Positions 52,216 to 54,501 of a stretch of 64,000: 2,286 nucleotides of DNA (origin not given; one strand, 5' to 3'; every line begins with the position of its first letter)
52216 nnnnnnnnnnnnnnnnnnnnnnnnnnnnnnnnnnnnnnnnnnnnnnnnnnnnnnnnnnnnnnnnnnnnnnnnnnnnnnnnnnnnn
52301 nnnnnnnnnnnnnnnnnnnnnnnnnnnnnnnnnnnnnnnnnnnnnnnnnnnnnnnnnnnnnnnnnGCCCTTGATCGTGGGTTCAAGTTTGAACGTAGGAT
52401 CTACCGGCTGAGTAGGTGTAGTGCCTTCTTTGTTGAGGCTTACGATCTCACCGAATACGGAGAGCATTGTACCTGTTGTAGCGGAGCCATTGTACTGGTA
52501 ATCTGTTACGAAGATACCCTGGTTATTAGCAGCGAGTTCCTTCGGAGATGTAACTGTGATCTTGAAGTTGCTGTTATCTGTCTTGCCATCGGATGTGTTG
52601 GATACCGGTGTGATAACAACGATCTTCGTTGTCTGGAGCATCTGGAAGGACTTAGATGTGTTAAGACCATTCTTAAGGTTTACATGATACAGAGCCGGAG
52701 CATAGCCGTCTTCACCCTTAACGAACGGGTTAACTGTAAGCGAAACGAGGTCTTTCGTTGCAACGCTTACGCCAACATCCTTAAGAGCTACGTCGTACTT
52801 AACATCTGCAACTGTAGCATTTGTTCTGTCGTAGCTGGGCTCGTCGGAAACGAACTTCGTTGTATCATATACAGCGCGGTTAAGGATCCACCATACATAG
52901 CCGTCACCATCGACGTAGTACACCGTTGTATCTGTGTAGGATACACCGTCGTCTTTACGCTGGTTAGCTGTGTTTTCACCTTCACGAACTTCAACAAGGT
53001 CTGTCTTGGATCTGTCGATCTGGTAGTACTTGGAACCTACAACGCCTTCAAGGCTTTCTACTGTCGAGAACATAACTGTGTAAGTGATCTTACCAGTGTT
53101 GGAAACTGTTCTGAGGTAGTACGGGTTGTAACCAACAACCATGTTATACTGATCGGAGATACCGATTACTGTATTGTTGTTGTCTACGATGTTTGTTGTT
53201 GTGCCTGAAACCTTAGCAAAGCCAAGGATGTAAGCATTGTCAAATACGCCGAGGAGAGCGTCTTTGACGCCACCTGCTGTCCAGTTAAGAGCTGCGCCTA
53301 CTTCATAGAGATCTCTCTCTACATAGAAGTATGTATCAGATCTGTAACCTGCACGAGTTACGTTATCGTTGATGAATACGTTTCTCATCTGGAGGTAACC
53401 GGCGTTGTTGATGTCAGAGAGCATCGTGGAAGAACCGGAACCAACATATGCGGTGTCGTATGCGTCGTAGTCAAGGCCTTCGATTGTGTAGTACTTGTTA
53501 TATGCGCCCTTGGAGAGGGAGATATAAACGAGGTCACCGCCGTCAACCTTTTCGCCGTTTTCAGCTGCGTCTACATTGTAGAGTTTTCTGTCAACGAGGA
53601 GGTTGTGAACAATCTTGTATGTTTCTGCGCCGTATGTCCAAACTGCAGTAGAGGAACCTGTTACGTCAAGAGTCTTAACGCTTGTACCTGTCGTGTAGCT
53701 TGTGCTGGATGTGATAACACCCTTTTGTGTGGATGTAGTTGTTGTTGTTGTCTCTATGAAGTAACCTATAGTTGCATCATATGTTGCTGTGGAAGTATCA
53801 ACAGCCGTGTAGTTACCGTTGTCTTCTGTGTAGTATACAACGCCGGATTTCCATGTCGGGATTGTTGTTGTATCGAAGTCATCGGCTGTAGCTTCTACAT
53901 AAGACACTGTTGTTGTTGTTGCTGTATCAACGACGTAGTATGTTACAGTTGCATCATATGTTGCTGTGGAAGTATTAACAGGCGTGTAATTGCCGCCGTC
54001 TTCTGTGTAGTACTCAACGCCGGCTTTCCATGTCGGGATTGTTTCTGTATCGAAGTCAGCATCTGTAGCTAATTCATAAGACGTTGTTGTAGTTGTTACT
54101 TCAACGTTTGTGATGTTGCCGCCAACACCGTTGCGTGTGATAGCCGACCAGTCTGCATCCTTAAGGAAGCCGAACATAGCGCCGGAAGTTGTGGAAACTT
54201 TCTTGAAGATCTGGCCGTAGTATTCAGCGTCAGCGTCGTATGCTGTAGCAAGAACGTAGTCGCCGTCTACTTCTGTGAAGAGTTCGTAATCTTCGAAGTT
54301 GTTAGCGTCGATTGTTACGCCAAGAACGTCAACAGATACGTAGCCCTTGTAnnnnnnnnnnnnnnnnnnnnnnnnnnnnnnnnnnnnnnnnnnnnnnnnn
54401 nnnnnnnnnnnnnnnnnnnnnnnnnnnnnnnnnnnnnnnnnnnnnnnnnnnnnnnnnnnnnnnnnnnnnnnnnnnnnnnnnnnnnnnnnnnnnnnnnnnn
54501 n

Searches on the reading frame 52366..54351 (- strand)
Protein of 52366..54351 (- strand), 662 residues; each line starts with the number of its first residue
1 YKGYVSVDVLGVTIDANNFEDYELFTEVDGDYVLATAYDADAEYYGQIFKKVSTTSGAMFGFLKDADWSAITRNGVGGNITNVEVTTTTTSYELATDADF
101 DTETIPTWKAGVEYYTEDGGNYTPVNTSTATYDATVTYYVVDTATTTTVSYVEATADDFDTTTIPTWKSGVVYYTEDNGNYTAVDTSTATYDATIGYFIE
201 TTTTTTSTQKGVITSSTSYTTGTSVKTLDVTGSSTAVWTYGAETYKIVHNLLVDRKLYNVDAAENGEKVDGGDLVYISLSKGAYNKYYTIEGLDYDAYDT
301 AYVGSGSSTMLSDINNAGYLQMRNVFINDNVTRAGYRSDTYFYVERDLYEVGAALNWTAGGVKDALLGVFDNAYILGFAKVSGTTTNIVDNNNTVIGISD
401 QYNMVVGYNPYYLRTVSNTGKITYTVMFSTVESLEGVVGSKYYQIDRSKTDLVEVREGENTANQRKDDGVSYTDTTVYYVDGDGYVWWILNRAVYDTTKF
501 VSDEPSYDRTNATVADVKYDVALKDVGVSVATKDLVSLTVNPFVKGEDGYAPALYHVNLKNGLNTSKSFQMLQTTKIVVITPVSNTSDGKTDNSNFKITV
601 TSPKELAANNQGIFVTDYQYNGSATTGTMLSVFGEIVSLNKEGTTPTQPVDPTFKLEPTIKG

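Call 71: search_protein_families(library=pfam, proteins=[window:52366-54351:-], max_evalue=1)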
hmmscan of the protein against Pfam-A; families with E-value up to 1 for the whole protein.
window:52366-54351:- (662 aa): 1 family
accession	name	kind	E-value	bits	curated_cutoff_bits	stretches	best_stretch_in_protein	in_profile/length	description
PF00173.33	Cyt-b5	-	0.032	14.7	23.7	1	481-505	9-33/74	Cytochrome b5-like Heme/Steroid binding domain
